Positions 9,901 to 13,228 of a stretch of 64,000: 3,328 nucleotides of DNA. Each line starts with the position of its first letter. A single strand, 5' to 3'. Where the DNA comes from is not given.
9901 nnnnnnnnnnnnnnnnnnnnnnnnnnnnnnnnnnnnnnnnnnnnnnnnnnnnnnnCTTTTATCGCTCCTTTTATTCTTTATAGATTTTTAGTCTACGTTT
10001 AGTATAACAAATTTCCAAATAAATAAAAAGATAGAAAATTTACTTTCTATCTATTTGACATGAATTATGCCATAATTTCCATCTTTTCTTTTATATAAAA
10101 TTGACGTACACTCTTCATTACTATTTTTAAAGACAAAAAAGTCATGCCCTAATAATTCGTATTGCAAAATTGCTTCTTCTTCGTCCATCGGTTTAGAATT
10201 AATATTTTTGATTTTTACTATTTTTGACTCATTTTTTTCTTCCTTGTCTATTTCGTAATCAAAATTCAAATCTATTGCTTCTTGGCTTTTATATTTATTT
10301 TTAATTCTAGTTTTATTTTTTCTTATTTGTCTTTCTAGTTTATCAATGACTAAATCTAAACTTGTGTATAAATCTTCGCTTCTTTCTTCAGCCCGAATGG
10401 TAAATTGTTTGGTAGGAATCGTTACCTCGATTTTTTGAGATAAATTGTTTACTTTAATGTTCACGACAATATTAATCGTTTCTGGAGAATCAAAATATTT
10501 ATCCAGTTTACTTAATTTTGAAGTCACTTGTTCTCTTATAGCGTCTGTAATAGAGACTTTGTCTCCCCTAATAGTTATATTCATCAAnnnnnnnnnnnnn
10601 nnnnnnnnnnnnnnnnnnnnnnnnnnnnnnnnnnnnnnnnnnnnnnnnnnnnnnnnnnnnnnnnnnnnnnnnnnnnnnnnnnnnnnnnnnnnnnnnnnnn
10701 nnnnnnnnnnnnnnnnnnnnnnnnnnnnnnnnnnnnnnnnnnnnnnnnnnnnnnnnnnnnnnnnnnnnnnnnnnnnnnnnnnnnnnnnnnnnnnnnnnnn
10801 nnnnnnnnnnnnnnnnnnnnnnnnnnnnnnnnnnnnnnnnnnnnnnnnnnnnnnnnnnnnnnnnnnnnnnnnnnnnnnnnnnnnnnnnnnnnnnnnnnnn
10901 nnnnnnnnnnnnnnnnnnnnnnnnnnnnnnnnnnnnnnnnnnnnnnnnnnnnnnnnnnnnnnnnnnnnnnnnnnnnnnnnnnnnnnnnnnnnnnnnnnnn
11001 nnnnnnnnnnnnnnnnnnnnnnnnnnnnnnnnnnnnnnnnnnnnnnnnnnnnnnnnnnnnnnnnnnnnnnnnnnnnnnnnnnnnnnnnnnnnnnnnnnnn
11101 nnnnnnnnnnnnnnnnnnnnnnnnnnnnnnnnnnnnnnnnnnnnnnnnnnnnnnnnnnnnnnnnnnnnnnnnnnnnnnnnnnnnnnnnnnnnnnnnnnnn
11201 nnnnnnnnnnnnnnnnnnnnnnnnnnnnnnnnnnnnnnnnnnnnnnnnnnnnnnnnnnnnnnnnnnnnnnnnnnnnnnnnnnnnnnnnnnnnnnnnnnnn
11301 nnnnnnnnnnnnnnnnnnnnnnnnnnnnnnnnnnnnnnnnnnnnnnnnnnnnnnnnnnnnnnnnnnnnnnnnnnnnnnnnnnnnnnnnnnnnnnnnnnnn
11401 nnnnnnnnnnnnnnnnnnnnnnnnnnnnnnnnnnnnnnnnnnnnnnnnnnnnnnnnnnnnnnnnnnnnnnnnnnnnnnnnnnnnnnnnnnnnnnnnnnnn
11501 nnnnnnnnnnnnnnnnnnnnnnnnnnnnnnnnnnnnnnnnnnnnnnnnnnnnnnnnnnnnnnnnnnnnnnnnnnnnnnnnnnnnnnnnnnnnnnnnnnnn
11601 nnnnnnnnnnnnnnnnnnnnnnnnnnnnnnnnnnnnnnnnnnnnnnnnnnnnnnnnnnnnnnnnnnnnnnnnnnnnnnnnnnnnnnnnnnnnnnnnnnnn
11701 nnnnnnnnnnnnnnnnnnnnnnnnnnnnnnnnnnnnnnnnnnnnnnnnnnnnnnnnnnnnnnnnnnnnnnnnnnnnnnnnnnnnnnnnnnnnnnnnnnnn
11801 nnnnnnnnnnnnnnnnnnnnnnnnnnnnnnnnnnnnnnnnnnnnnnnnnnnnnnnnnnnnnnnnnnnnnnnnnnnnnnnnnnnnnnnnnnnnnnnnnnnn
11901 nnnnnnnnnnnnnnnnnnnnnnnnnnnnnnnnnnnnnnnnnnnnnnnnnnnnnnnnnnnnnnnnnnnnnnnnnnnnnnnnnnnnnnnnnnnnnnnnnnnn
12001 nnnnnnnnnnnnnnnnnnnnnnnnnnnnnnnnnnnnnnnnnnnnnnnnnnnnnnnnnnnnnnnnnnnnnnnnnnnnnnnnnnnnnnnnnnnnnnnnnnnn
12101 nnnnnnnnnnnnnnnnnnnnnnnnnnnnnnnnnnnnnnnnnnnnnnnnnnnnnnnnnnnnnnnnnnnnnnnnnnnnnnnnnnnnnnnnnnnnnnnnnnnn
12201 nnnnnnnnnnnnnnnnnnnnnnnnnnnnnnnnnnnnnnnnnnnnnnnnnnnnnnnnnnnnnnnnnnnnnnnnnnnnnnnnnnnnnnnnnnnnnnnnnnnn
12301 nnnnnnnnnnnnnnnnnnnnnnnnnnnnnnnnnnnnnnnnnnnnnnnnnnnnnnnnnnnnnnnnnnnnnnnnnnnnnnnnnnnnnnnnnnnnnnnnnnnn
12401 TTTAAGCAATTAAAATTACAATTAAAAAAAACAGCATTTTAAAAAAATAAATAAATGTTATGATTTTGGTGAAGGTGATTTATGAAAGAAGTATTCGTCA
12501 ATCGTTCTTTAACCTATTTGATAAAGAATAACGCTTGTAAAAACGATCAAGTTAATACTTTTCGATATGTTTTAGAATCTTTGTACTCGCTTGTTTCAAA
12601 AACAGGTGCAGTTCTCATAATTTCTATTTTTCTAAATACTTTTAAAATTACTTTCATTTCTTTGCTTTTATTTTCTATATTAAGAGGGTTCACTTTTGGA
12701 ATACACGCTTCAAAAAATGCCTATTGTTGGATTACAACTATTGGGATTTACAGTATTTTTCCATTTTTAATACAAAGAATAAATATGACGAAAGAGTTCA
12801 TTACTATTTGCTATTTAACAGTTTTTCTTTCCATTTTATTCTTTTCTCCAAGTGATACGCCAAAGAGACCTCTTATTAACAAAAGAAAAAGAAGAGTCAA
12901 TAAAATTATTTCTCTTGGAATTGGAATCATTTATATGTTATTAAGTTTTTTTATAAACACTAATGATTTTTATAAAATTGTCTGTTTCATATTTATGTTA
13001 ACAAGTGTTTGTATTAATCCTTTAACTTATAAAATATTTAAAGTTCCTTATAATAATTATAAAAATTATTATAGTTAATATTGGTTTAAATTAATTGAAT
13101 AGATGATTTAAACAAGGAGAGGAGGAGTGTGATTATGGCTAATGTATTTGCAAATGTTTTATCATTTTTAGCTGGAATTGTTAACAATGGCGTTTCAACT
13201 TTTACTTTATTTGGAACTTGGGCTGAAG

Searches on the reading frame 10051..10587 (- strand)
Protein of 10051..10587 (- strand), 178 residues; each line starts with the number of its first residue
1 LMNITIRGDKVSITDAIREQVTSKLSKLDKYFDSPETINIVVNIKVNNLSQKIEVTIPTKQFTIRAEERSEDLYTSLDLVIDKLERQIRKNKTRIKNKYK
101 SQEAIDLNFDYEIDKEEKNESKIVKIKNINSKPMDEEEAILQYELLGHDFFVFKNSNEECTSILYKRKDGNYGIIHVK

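Call 15: search_protein_families(library=pfam, proteins=[window:10051-10587:-], max_evalue=0.001)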
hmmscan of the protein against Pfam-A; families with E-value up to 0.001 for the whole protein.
window:10051-10587:- (178 aa): 2 families
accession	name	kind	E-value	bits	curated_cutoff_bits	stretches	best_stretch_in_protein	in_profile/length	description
PF02482.25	Ribosomal_S30AE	-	7.9e-26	91.1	23.7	1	4-96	1-88/88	Sigma 54 modulation protein / S30EA ribosomal protein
PF16321.10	Ribosom_S30AE_C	-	2.2e-22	79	25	1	119-174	2-57/57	Sigma 54 modulation/S30EA ribosomal protein C terminus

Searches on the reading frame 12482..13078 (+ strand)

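Call 15: search_protein_families(library=pfam, proteins=[window:12482-13078:+], max_evalue=0.001)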
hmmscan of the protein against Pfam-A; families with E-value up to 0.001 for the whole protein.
window:12482-13078:+ (198 aa): 1 family
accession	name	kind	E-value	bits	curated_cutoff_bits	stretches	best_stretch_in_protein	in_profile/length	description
PF04647.20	AgrB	-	5.2e-30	104.6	23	1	8-176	3-179/185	Accessory gene regulator B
